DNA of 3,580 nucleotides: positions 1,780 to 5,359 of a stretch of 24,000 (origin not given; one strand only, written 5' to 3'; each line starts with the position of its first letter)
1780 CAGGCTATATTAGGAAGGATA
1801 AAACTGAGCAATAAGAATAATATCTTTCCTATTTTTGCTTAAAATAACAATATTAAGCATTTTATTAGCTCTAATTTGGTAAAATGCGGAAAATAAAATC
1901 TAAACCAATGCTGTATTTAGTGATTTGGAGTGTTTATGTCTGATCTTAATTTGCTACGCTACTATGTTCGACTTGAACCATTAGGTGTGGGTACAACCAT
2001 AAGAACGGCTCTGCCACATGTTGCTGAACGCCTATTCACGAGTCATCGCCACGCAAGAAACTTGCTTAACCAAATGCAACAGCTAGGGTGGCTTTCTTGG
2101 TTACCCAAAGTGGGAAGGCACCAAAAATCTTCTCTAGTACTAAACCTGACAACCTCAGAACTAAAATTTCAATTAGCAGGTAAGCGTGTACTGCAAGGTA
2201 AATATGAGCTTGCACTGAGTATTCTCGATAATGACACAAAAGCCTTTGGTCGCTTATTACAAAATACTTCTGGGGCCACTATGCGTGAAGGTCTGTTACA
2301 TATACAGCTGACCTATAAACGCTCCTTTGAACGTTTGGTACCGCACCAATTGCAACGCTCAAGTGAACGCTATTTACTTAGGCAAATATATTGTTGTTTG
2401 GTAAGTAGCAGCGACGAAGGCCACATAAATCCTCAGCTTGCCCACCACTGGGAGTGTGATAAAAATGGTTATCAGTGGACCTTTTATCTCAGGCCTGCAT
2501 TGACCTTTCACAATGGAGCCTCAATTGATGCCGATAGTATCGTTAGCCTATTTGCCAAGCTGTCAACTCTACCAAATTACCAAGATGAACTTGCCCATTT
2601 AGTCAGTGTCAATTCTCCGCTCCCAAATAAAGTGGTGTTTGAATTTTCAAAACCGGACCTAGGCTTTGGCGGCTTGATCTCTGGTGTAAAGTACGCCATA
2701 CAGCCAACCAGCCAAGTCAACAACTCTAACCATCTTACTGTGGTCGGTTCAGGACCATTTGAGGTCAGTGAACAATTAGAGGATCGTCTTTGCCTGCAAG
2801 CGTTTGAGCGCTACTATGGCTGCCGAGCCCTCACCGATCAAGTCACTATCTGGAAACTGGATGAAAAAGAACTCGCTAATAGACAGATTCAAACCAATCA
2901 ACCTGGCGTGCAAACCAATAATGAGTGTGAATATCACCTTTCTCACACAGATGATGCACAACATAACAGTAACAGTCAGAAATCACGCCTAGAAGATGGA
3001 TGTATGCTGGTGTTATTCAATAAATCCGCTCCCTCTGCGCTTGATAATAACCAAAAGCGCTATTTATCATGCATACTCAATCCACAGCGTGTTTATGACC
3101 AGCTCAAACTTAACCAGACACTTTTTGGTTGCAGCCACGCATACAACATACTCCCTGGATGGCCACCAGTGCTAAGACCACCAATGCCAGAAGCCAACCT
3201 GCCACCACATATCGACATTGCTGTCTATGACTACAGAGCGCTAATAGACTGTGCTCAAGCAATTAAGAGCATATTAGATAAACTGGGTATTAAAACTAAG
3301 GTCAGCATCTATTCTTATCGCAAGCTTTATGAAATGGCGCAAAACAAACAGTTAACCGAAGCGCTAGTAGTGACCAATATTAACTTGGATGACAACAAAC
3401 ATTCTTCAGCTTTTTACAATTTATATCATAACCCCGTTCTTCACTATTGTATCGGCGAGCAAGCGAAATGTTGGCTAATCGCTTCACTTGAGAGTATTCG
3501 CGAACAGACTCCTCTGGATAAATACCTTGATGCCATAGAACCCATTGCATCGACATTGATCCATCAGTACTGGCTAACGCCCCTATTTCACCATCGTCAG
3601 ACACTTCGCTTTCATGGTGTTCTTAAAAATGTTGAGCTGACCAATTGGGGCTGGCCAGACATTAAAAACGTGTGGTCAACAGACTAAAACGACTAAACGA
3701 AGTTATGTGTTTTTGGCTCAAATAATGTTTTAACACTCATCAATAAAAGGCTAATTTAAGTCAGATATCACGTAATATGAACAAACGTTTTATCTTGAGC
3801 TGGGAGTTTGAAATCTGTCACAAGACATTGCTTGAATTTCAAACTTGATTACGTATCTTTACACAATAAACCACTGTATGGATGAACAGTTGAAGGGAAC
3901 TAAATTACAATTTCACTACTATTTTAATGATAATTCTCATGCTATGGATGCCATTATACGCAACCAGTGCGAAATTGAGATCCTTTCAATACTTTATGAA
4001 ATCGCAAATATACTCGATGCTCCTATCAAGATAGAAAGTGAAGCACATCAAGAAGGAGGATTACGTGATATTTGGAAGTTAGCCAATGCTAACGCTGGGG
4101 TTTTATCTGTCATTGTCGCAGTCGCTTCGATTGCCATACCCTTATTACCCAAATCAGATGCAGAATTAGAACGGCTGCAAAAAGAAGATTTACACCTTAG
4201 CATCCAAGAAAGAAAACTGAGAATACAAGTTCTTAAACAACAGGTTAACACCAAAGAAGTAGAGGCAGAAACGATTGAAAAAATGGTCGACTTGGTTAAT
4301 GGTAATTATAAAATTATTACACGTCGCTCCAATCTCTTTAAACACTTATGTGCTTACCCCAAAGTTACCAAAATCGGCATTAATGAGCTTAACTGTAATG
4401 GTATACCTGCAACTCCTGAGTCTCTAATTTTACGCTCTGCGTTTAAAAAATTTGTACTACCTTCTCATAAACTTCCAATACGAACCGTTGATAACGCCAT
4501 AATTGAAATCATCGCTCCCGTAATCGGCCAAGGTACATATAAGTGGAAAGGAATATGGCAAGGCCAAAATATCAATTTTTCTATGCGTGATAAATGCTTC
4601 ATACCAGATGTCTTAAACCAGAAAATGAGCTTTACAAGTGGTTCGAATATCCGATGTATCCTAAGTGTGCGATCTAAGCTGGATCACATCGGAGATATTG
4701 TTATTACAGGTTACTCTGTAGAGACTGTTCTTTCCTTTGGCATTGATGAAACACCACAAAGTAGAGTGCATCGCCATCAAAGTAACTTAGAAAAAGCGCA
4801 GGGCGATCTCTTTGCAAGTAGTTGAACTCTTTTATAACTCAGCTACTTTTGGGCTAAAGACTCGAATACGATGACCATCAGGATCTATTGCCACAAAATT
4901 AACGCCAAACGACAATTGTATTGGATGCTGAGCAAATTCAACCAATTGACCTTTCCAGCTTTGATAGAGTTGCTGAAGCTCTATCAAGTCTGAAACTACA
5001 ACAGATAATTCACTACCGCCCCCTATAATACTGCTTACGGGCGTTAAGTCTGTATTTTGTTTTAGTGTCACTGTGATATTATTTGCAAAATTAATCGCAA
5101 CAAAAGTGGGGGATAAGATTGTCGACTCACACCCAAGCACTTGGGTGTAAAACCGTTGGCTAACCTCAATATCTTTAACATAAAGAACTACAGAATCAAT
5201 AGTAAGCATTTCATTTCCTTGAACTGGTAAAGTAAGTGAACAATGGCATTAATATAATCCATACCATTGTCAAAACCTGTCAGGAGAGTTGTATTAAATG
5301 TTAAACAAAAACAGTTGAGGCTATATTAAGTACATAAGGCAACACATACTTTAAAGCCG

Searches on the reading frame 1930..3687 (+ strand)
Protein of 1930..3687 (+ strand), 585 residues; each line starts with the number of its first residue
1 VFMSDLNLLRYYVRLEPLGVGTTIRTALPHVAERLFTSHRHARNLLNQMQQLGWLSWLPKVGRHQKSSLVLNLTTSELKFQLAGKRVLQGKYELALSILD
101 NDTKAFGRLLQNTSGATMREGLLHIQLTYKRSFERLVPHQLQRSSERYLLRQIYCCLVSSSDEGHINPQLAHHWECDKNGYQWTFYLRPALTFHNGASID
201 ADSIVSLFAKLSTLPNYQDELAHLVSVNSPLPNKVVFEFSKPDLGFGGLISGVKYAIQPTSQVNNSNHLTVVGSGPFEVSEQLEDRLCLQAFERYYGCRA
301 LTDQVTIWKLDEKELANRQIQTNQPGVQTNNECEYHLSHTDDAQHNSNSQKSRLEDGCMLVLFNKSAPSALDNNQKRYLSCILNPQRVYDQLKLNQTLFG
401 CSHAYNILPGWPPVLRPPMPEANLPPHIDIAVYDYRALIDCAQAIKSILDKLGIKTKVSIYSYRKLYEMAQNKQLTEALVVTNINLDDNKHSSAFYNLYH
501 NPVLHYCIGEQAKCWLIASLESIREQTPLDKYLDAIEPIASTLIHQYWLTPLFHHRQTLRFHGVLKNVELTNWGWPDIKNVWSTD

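Call 7: search_protein_families(library=pfam, proteins=[window:1930-3687:+], max_evalue=0.001)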
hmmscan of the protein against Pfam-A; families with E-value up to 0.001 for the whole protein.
window:1930-3687:+ (585 aa): 2 families
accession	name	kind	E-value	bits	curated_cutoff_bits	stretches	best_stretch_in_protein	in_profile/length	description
PF12793.13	SgrR_N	-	4.3e-27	95.1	24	1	8-121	2-115/115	Sugar transport-related sRNA regulator N-term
PF00496.27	SBP_bac_5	-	1.1e-23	84.5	32.4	1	166-323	2-169/368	Bacterial extracellular solute-binding proteins, family 5 Middle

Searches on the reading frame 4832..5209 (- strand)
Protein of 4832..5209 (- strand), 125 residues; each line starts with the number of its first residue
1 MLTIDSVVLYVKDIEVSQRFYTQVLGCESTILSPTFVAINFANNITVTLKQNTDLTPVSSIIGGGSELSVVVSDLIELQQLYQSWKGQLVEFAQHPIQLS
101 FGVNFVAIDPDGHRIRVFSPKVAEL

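Call 7: search_protein_families(library=pfam, proteins=[window:4832-5209:-], max_evalue=0.001)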
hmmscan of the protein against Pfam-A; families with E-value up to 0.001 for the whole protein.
window:4832-5209:- (125 aa): 2 families
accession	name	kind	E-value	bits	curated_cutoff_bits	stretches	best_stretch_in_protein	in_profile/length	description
PF12681.13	Glyoxalase_2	-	1.6e-05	25.3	30.1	1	6-118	3-114/118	Glyoxalase-like domain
PF00903.31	Glyoxalase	-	4.3e-05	24.3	20.6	1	4-116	2-120/121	Glyoxalase/Bleomycin resistance protein/Dioxygenase superfamily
